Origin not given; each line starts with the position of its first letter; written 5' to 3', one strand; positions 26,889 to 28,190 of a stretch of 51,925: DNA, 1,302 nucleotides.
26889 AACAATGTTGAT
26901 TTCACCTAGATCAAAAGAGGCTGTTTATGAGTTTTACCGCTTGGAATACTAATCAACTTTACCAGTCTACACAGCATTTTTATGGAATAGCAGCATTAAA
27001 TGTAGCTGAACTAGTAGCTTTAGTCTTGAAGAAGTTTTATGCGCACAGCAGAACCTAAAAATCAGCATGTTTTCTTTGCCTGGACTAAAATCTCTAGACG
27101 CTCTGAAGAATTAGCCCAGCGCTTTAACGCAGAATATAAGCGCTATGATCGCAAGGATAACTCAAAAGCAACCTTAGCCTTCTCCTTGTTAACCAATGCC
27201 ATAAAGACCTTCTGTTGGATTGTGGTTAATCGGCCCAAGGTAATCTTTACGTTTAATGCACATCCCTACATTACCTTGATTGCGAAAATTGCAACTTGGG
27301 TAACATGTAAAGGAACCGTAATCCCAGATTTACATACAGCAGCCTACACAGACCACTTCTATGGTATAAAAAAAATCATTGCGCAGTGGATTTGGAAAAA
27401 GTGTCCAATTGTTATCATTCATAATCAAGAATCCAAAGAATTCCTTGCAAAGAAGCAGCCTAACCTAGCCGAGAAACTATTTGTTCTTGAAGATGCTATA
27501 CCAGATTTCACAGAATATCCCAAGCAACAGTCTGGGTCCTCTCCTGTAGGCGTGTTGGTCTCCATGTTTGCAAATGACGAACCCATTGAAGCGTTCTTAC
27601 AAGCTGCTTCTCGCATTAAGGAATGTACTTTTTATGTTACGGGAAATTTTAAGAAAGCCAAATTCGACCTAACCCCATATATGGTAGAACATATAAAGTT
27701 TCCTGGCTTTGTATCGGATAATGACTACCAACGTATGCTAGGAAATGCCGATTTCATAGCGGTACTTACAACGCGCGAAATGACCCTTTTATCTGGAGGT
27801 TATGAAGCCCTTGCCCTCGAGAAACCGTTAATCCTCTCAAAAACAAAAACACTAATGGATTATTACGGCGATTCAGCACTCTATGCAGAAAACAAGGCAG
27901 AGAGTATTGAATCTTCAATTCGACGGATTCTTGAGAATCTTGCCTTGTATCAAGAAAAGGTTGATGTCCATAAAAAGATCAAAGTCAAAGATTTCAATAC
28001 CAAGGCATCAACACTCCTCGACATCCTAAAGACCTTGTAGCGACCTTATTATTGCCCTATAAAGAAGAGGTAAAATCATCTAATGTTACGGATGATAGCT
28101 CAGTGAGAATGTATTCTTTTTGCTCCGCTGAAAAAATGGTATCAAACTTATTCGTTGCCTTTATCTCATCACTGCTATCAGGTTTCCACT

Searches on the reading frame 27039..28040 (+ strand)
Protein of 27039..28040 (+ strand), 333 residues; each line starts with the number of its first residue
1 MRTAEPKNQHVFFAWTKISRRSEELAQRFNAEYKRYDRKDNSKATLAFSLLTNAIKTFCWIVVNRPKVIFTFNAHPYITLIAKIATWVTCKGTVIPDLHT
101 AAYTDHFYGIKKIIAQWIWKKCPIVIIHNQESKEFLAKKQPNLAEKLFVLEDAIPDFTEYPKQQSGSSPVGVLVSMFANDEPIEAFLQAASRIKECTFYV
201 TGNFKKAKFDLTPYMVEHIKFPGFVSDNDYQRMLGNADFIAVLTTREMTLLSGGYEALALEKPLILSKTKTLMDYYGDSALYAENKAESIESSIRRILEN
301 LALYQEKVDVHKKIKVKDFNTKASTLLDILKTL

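Call 4: search_protein_families(library=pfam, proteins=[window:27039-28040:+], max_evalue=0.01)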
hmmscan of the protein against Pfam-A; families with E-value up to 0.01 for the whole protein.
window:27039-28040:+ (333 aa): 1 family
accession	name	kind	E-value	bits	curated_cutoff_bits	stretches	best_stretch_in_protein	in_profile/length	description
PF00534.26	Glycos_transf_1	-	1.4e-06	28.4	26.4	1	181-301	28-159/172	Glycosyl transferases group 1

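Call 8: search_protein_families(library=ncbifam, proteins=[window:27039-28040:+], max_evalue=0.001)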
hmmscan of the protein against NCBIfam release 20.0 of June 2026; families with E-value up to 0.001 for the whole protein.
window:27039-28040:+ (333 aa): 1 family
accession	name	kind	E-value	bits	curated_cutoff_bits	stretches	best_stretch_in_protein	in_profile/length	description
NF053513.1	Gtran_IagA_BgsA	equivalog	0.00013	21.1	460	1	170-327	163-325/333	LTA glycolipid anchor biosynthesis glycosyltransferase, IagA/BgsA family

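Call 41: search_solved_structures(query=window:27039-28040:+, max_evalue=0.01)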
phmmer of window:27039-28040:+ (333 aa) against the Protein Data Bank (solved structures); distinct sequences matched with E-value up to 0.01: 0.

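Call 47: search_protein_families(library=ncbifam, proteins=[window:27039-28040:+], max_evalue=10)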
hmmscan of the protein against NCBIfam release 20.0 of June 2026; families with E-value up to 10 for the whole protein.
window:27039-28040:+ (333 aa): 3 families
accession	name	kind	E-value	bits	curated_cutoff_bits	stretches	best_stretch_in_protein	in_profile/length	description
NF053513.1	Gtran_IagA_BgsA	equivalog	0.00013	21.1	460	1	170-327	163-325/333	LTA glycolipid anchor biosynthesis glycosyltransferase, IagA/BgsA family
NF041549.1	PssD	equivalog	0.0024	18.2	110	1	12-79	25-93/151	PssD/Cps14F family polysaccharide biosynthesis glycosyltransferase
NF041876.1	EPS_EpsE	equivalog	0.19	10.9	400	1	215-321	274-382/389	exopolysaccharide biosynthesis GT4 family glycosyltransferase EpsE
